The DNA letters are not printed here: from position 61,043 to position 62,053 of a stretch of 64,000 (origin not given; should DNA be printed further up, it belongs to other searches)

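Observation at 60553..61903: Compact ABC-type ATPase converging on and overlapping a degenerate Fic/Doc-like gene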

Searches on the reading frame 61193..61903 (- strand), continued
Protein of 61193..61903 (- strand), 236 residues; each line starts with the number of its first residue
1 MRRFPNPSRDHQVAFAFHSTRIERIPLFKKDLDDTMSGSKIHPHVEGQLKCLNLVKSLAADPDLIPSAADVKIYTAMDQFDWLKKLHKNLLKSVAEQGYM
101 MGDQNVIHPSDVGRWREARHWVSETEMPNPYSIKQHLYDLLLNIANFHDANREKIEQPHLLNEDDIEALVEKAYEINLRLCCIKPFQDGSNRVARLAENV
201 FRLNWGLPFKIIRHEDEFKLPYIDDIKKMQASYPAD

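Call 39: fold_search(model_id=the predicted structure, library=pdb)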
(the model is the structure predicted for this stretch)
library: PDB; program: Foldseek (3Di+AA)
matches with E <= 10: 221; with E <= 0.001: 31
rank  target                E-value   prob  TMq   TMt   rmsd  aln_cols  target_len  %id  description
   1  9yz5_A                3.6e-06  1.00  0.57  0.42   7.1       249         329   18  human FicD bound with farnesyl pyrophosphate (released 2026-02-25)
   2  6i7i                  3.8e-06  1.00  0.60  0.44   4.8       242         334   17  Crystal structure of dimeric FICD mutant K256A complexed with MgATP (released 2019-09-25)
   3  6i7g_B                4.0e-06  1.00  0.60  0.43   5.4       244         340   17  Crystal structure of dimeric wild type FICD complexed with ATP (released 2019-09-25)
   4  6i7h                  4.1e-06  1.00  0.61  0.45   5.0       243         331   17  Crystal structure of dimeric FICD mutant K256S (released 2019-09-25)
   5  4u0z_E                4.4e-06  1.00  0.60  0.45   5.7       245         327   17  Eukaryotic Fic Domain containing protein with bound APCPP (released 2014-12-10)
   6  6i7l                  4.8e-06  1.00  0.60  0.44   5.0       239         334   17  Crystal structure of monomeric FICD mutant L258D complexed with MgAMP-PNP (released 2019-09-25)
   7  4u0z_B                6.1e-06  1.00  0.59  0.44   5.2       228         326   18  Eukaryotic Fic Domain containing protein with bound APCPP (released 2014-12-10)
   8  4u04_A                6.4e-06  1.00  0.64  0.49   3.6       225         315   19  Structure of a eukaryotic fic domain containing protein (released 2014-12-10)
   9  4u04_B                6.7e-06  1.00  0.62  0.47   4.1       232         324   18  Structure of a eukaryotic fic domain containing protein (released 2014-12-10)
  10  4u0z_G                6.7e-06  1.00  0.59  0.45   5.2       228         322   18  Eukaryotic Fic Domain containing protein with bound APCPP (released 2014-12-10)
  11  4u0z_D                7.4e-06  1.00  0.60  0.45   5.5       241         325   17  Eukaryotic Fic Domain containing protein with bound APCPP (released 2014-12-10)
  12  4u0z_C                9.4e-06  1.00  0.60  0.44   5.7       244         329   17  Eukaryotic Fic Domain containing protein with bound APCPP (released 2014-12-10)
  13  4u0s_A                1.1e-05  1.00  0.62  0.46   4.9       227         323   18  Structure of Eukaryotic fic domain containing protein with ADP (released 2014-12-10)
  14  6zmd_B                1.1e-05  1.00  0.60  0.44   5.8       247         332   17  Crystal structure of HYPE covalently tethered to BiP bound to AMP-PNP (released 2021-04-14)
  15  6i7k                  1.1e-05  1.00  0.60  0.44   5.4       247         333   17  Crystal structure of monomeric FICD mutant L258D complexed with MgATP (released 2019-09-25)
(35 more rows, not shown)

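Call 42: find_encoding_contigs(protein=P0022, flank=6000, max_places=2)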
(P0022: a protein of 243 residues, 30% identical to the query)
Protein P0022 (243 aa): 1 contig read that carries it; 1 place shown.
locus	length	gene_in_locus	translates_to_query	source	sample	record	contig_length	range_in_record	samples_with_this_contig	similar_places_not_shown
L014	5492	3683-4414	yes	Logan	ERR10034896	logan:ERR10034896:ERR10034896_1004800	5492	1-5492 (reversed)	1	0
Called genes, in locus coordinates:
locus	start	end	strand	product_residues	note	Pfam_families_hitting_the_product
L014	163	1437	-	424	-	-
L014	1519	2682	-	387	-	PF13481:AAA_25 (weak)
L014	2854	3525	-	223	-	-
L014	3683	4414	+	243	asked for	-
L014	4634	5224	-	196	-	-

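Call 43: find_encoding_contigs(protein=P0012, flank=6000, max_places=2)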
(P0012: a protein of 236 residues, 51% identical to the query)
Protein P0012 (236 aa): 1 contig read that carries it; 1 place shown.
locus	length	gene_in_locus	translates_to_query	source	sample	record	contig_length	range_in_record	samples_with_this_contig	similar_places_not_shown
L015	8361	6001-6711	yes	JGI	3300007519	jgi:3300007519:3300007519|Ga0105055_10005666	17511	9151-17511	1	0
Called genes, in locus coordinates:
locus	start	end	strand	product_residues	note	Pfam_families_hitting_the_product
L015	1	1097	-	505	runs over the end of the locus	PF13589:HATPase_c_3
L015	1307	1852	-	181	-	-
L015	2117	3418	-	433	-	-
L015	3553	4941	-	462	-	PF13481:AAA_25 (weak)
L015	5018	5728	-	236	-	-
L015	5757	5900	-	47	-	-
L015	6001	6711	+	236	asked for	-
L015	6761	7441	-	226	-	PF13304:AAA_21 (faint)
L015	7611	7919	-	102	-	-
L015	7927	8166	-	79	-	-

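Call 48: search_protein_families(library=pfam, proteins=[L001:6238-6984:-, L001:4575-6140:-, L001:3680-4327:-, L001:1901-3505:-, L001:1052-1834:-, L009:2309-3595:-], max_evalue=0.1)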
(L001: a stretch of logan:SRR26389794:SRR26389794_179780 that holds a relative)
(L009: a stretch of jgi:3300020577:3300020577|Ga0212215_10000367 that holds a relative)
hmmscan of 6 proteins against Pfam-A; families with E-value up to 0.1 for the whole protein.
L001:6238-6984:- (248 aa): 0 families

L001:4575-6140:- (521 aa): 6 families
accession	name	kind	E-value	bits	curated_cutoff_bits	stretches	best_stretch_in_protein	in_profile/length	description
PF20216.3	DUF6576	-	5.1e-07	30.2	27.3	1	436-464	17-45/47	Family of unknown function (DUF6576)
PF13481.12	AAA_25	-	1.1e-06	28.9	27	1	206-340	26-194/195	AAA domain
PF06745.19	ATPase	-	1.1e-06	28.7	26.6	1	282-364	110-193/231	KaiC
PF03796.21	DnaB_C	-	0.00099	19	27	1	207-241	14-48/255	DnaB-like helicase C terminal domain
PF13191.12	AAA_16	-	0.033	15.1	32.6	1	214-243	26-59/167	AAA ATPase domain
PF25199.1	nSTAND_NTPase5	-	0.034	14.4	34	1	214-279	43-106/145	Novel STAND NTPase 5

L001:3680-4327:- (215 aa): 6 families
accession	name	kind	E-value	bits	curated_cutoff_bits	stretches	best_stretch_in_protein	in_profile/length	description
PF14338.12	Mrr_N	-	0.0017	18.9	29.5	1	144-183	43-83/87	Mrr N-terminal domain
PF07200.18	Mod_r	-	0.013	16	30.1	1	17-69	16-74/146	Modifier of rudimentary (Mod(r)) protein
PF11932.13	DUF3450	-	0.013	15.2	32.6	1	15-71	31-87/241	Protein of unknown function (DUF3450)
PF09969.14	DUF2203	-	0.035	15.2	24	1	22-72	21-76/122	Uncharacterized conserved protein (DUF2203)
PF10186.14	ATG14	-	0.092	12.3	33.2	0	17-65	58-106/347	Vacuolar sorting 38 and autophagy-related subunit 14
PF10498.14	IFT57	-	0.093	12.1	40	0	19-73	262-320/360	Intra-flagellar transport protein 57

L001:1901-3505:- (534 aa): 2 families
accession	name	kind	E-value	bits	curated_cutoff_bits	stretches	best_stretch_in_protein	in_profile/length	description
PF13589.12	HATPase_c_3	-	1.3e-07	32.1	25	1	29-111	9-94/137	Histidine kinase-, DNA gyrase B-, and HSP90-like ATPase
PF02518.31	HATPase_c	-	9.5e-05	23.2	26.4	1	28-89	11-76/111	Histidine kinase-, DNA gyrase B-, and HSP90-like ATPase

L001:1052-1834:- (260 aa): 4 families
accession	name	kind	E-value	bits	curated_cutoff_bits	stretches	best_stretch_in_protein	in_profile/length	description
PF13637.12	Ank_4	-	7.9e-06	26.5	22.7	1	202-251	1-49/50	Ankyrin repeats (many copies)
PF12796.13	Ank_2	-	0.00019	22.4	27.3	1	198-254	29-82/90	Ankyrin repeats (3 copies)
PF00023.36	Ank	-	0.0028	18.3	21.1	1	200-230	4-33/33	Ankyrin repeat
PF07350.19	Gig2-like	-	0.062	12.5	27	1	150-176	202-228/408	Gig2-like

L009:2309-3595:- (428 aa): 0 families

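Call 49: search_protein_families(library=phrogs, proteins=[L001:6238-6984:-, L001:4575-6140:-, L001:3680-4327:-, L001:1901-3505:-, L001:1052-1834:-, L009:2309-3595:-], max_evalue=0.01)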
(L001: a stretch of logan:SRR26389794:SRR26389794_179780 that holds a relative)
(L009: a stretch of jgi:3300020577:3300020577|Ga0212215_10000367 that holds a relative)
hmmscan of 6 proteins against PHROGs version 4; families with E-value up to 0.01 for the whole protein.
L001:6238-6984:- (248 aa): 0 families

L001:4575-6140:- (521 aa): 6 families
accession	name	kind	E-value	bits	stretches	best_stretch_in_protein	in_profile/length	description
phrog_26214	-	unknown function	1.4e-11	44.7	1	207-382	50-226/420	-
phrog_19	-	DNA, RNA and nucleotide metabolism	2.3e-10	41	2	187-247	336-386/621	DnaB-like replicative helicase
phrog_243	-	DNA, RNA and nucleotide metabolism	1.5e-06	28.4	1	209-242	32-60/273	DnaB-like replicative helicase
phrog_239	-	DNA, RNA and nucleotide metabolism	6.5e-05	23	0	283-359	460-554/801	DNA primase/helicase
phrog_6891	-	other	0.00012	22.8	1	215-463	45-212/310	ATPase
phrog_97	-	other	0.00047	20.5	1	172-245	36-106/506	UvsX-like recombinase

L001:3680-4327:- (215 aa): 0 families

L001:1901-3505:- (534 aa): 2 families
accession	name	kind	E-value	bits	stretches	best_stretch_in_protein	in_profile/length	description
phrog_6203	-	unknown function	7.6e-08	32.4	1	17-84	21-85/644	-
phrog_612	-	lysis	0.00098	19.4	1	2-92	21-116/725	RIIA lysis inhibitor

L001:1052-1834:- (260 aa): 1 family
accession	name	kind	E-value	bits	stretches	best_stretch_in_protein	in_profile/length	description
phrog_9049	-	unknown function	5.1e-05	20.3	1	200-252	3325-3376/4700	-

L009:2309-3595:- (428 aa): 0 families

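Call 50: search_protein_representatives(alignment_id=A1)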
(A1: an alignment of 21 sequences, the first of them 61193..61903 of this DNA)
Query: 21 sequences, 235 profile positions. Proteins with E-value up to 0.001 (for the whole library): 363; up to 1e-10: 77; up to 1e-30: 57. The best 150 are listed.
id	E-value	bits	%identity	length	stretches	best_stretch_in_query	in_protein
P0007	1.5e-113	394.4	-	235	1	1-234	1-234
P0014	6.3e-96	336.7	-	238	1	1-234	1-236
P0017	2.6e-92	324.9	-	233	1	1-228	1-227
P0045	6.2e-79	281.1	-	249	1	1-234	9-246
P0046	2.9e-74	265.8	-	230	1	1-232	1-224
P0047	2.9e-70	252.7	-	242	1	1-234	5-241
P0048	3.6e-65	236.0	-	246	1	1-233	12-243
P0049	7.8e-64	231.7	-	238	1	1-234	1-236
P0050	2.2e-58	213.9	-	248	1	2-233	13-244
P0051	1.4e-55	204.7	-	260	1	2-231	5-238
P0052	6.9e-55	202.4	-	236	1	1-229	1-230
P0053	3.4e-52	193.6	-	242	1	7-229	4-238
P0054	3.5e-51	190.3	-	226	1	1-233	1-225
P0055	3.6e-48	180.4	-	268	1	3-229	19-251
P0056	6.8e-48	179.5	-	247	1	3-231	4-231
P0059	1.6e-46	175.0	-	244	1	3-228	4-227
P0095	2.1e-31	125.6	-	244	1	8-231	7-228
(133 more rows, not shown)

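Call 57: search_protein_families(library=padloc, proteins=[L001:4575-6140:-, L001:3680-4327:-, L001:1901-3505:-, L001:1052-1834:-, L009:2309-3595:-], max_evalue=0.001)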
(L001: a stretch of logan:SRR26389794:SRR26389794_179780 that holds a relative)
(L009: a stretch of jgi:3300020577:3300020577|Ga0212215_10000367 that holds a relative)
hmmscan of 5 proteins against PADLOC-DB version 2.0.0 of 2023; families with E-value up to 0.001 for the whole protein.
L001:4575-6140:- (521 aa): 1 family
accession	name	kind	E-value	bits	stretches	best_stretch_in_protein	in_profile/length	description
PDLC04140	mad8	-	7.3e-05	20.4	1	198-431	13-101/314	mads_8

L001:3680-4327:- (215 aa): 0 families

L001:1901-3505:- (534 aa): 0 families

L001:1052-1834:- (260 aa): 0 families

L009:2309-3595:- (428 aa): 0 families

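Call 58: search_protein_families(library=ncbifam, proteins=[window:61193-61903:-, L001:4575-6140:-, L001:1901-3505:-], max_evalue=0.01)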
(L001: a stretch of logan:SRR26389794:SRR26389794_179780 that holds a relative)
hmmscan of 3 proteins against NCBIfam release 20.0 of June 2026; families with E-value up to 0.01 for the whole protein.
window:61193-61903:- (236 aa): 1 family
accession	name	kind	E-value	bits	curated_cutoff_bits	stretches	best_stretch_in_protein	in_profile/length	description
NF041381.1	XopAC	subfamily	0.0032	16.2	450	1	162-208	372-417/451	XopAC/AvrAC family type III secretion system effector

L001:4575-6140:- (521 aa): 8 families
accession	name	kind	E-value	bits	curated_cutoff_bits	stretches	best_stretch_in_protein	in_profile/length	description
TIGR00416.1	sms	equivalog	1.8e-16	60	403.05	1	147-382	37-266/454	DNA repair protein RadA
NF040583.1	dnaB_SPI-7_type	exception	1e-05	24.8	655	1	129-245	115-227/434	SPI-7-type island replicative DNA helicase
TIGR03877.1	thermo_KaiC_1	hypoth_equivalog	0.00021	20.9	307.25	1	318-358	153-193/238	KaiC domain-containing protein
TIGR03600.1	phage_DnaB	exception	0.0007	18.7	498.65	1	205-253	187-234/421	phage replicative helicase, DnaB family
TIGR00665.1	DnaB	equivalog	0.0011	17.9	385.25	1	206-247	189-230/435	replicative DNA helicase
NF004629.0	PRK05973.1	equivalog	0.0015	17.6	156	1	211-238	63-90/237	DNA helicase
NF006306.0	PRK08506.1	equivalog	0.0015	17.2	596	1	174-236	157-216/472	replicative DNA helicase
NF005240.0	PRK06749.1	subfamily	0.0083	15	686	0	197-240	171-214/428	replicative DNA helicase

L001:1901-3505:- (534 aa): 4 families
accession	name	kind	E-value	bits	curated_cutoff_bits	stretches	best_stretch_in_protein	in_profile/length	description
NF000951.0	PRK00095.2-1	equivalog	5.3e-06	25.4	391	1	23-72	25-72/559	DNA mismatch repair endonuclease MutL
NF047352.1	P_loop_sacsin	domain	5.1e-05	23.6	50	1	26-92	3-64/80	sacsin N-terminal ATP-binding-like domain-containing protein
NF050001.1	restrict_BbrUII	equivalog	9.5e-05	21.1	550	1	17-81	16-76/659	BbrUII/HgiDII family restriction enzyme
TIGR00585.2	mutl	equivalog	0.00013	21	180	1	27-73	25-70/555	DNA mismatch repair endonuclease MutL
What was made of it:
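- Its neighbours are RadA/Sms-like and MutL-like (calls 48, 49, 58).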

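Call 66: find_related_loci(query=A1, collection=viral_contigs, flank=5000)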
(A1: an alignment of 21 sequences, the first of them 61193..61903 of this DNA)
Query A1 (236 aa) in viral_contigs; peptide patterns used: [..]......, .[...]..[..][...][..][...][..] (x = any residue, [..] = any of these).
104 stretches matched a pattern; 1 encode a relative of the query (tblastn E <= 1e-3); 1 distinct loci.
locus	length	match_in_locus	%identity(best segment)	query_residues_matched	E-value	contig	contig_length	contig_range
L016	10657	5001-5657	35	2-218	5e-40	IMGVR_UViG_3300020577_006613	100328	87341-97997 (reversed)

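Call 69: find_encoding_contigs(protein=P0059, flank=5000, max_places=2)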
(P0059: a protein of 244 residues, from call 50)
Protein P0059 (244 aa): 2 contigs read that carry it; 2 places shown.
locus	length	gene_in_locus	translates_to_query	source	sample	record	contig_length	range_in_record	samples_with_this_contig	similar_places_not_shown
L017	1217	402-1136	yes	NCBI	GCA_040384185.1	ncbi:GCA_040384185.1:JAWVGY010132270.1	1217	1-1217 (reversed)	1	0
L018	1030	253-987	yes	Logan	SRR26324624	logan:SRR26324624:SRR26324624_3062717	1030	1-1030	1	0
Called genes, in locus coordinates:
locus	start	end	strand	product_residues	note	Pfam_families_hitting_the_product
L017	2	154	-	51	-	?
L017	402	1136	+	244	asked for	PF02661:Fic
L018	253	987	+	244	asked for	PF02661:Fic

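Call 70: find_encoding_contigs(protein=P0095, flank=5000, max_places=2)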
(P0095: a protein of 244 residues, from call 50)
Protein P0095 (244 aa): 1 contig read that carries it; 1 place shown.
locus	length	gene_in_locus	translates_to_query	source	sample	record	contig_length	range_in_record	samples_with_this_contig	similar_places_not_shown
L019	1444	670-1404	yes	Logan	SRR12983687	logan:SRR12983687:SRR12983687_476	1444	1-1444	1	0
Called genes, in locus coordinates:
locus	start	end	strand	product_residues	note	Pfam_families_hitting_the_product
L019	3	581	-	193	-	?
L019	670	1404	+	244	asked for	-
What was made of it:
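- Tried and rejected: Contig look-ups for H- and Q-clade members returned contigs too short for context (calls 69, 70).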

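Call 73: find_related_loci(query=A5, collection=viral_contigs, flank=4000)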
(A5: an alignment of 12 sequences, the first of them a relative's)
Query A5 (244 aa) in viral_contigs; peptide patterns used: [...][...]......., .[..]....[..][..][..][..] (x = any residue, [..] = any of these).
67 stretches matched a pattern, but none encodes a relative of the query by tblastn (E <= 1e-3).

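Call 74: find_related_loci(query=A6, collection=viral_contigs, flank=4000)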
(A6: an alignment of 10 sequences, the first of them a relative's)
Query A6 (244 aa) in viral_contigs; peptide patterns used: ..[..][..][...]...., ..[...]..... (x = any residue, [..] = any of these).
15 stretches matched a pattern, but none encodes a relative of the query by tblastn (E <= 1e-3).
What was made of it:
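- Tried and rejected: IMG/VR scans gave one relative for the K clade (L016; call 66) and none for the Q and H clades (calls 73, 74).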

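Call 75: find_related_loci(query=A6, collection=metagenome_contigs, flank=4000)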
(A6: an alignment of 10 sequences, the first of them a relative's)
Query A6 (244 aa) in metagenome_contigs; peptide patterns used: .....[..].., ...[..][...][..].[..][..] (x = any residue, [..] = any of these).
273 stretches matched a pattern; 46 encode a relative of the query (tblastn E <= 1e-3); 46 distinct loci.
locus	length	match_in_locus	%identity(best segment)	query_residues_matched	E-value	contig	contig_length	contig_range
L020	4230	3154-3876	38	1-243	6e-52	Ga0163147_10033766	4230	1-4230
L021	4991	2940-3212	35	145-222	2e-8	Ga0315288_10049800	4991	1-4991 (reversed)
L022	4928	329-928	22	15-235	4e-8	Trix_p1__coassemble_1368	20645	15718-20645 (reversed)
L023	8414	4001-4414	26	58-208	8e-8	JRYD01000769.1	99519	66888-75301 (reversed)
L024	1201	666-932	32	114-213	9e-8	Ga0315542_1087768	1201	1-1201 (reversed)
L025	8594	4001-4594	22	15-233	8e-7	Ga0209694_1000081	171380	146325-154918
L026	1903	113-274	38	178-235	1e-6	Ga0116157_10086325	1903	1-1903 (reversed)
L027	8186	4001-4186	35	177-239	2e-6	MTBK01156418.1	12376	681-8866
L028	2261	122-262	40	172-221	2e-6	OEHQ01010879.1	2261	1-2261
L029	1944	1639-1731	58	178-208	3e-6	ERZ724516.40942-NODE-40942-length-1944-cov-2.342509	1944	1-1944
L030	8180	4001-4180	32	174-233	5e-6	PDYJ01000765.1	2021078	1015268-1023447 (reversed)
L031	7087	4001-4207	32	151-211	1e-5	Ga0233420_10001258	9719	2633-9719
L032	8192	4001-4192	31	148-214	1e-5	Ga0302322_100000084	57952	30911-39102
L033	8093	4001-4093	52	178-208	2e-5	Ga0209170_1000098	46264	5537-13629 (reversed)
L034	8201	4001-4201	27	117-198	1e-5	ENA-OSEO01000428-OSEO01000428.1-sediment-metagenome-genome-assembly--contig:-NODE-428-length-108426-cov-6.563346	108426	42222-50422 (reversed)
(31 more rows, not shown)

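Call 81: find_related_loci(query=A1, collection=genome_contigs, flank=5000)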
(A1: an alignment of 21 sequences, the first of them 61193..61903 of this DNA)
Query A1 (236 aa) in genome_contigs; peptide patterns used: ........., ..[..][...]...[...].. (x = any residue, [..] = any of these).
43 stretches matched a pattern; 1 encode a relative of the query (tblastn E <= 1e-3); 1 distinct loci.
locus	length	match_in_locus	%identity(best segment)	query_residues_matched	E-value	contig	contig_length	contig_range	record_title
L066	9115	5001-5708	35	1-234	6e-48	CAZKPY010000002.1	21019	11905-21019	MAG TPA_asm: uncultured Candidatus Saccharibacteria bacterium isolate SRP342105_co1_379 genome assembly, contig: NODE_33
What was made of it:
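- Tried and rejected: The GTDB genome scan gave one hit in a MAG binned as Saccharibacteria (call 81).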
